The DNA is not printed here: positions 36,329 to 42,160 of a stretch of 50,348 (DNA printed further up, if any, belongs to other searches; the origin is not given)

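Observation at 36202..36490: Hidden 92-codon coding tail in the +1 frame directly after the TAG of the giant surface-protein gene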

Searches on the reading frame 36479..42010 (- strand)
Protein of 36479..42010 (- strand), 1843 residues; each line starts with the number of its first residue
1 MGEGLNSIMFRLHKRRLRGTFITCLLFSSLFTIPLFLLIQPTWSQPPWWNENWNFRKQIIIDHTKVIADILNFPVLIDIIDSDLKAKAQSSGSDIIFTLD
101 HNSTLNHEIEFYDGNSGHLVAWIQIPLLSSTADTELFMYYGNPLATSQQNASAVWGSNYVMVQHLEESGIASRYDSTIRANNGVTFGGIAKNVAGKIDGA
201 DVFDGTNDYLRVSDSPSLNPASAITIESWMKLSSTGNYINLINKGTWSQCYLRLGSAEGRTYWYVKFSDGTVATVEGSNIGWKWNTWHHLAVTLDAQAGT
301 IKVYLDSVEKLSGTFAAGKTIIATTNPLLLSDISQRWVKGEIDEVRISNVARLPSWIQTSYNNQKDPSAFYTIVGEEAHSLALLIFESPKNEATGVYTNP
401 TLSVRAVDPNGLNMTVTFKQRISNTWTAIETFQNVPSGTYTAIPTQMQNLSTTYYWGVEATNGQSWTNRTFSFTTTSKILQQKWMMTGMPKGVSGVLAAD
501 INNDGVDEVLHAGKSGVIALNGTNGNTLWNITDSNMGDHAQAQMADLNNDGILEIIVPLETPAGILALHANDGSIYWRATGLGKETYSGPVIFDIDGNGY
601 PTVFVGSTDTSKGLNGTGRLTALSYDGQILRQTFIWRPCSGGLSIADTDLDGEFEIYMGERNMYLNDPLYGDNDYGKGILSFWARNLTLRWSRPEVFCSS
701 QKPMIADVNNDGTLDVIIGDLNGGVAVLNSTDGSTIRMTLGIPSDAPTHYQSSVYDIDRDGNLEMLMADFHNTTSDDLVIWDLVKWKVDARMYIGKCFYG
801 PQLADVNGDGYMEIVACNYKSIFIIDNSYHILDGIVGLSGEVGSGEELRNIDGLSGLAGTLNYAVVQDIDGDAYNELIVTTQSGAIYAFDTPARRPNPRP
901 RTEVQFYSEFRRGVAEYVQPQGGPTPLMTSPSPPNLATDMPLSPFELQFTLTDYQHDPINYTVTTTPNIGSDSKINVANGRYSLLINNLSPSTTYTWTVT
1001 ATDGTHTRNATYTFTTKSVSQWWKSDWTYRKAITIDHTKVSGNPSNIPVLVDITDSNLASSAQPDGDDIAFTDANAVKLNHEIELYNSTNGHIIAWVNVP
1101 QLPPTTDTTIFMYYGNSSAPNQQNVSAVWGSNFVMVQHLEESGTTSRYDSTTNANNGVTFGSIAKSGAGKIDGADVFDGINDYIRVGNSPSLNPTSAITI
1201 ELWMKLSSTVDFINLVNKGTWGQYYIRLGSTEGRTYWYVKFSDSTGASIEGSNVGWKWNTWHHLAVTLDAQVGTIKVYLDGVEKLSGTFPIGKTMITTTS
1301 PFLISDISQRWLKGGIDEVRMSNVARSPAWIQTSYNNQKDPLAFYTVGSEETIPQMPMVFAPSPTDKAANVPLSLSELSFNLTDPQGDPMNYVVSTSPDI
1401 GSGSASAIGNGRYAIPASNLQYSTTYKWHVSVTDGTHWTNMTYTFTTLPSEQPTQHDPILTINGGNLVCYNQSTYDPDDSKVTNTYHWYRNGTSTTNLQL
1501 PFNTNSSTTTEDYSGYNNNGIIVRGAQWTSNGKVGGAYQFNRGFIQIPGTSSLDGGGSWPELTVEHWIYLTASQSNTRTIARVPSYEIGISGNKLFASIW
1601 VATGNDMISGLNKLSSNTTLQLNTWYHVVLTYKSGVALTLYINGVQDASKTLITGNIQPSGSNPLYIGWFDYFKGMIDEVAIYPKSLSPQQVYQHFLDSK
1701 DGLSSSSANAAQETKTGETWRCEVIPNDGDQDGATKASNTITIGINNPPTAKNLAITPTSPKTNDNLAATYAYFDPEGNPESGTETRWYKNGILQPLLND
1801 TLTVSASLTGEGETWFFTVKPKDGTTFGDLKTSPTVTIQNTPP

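Call 6: search_protein_families(library=pfam, proteins=[window:36479-42010:-], max_evalue=1)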
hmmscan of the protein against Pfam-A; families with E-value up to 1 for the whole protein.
window:36479-42010:- (1843 aa): 19 families
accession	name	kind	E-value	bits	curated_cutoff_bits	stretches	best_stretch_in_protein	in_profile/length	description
PF13385.13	Laminin_G_3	-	3.6e-59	199.7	27.6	3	1561-1692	18-150/151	Concanavalin A-like lectin/glucanases superfamily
PF10102.14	DUF2341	-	1.1e-23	83.9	23.4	2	1065-1133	1-65/84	Domain of unknown function (DUF2341)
PF13517.12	FG-GAP_3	-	1.3e-12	48.6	26.9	4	707-766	1-60/61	FG-GAP-like repeat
PF01839.29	FG-GAP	-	1.2e-08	35.1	22.1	2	803-816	7-20/37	FG-GAP repeat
PF02210.31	Laminin_G_2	-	4e-06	27.8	22.9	0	250-331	19-97/126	Laminin G domain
PF00054.30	Laminin_G_1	-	0.00022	21.9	24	0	1609-1669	39-99/131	Laminin G domain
PF25292.1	Beta-prop_CGLA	-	0.0011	18.9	26.8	1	495-534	33-72/316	Lambda-carrageenase beta-propeller domain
PF23727.1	Beta-prop_FAM234A_B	-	0.0019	17.2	26.4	1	504-605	41-146/467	FAM234A/B beta-propeller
PF00404.24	Dockerin_1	-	0.0076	16.9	22.9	0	719-764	2-45/57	Dockerin type I domain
PF17212.9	Tube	-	0.01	16.2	22.3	0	281-304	45-68/169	Tail tubular protein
PF23743.1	Beta-prop_BBS7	-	0.014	15.2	27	0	510-557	191-239/299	BBS7 beta-propeller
PF25059.1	FN3_DSCAM-DSCAML_C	-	0.03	15.1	39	1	980-1018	43-81/89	DSCAM/DSCAML C-terminal Fn3-like domain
PF14783.12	BBS2_Mid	-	0.04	14.5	27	0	866-890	4-28/108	Ciliary BBSome complex subunit 2, middle region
PF15907.11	Itfg2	-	0.072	12.8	27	0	804-828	257-282/330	Integrin-alpha FG-GAP repeat-containing protein 2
PF16743.10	PliI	-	0.084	13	27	0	859-883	57-81/123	Periplasmic lysozyme inhibitor of I-type lysozyme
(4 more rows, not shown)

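Call 9: find_encoding_contigs(protein=window:36479-42010:-, flank=3000, max_places=6)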
Protein window:36479-42010:- (1843 aa): no gene with exactly this product is on record in the collection.

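Call 15: find_encoding_contigs(protein=window:36479-41986:-, flank=3000, max_places=6)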
Protein window:36479-41986:- (1835 aa): no gene with exactly this product is on record in the collection.
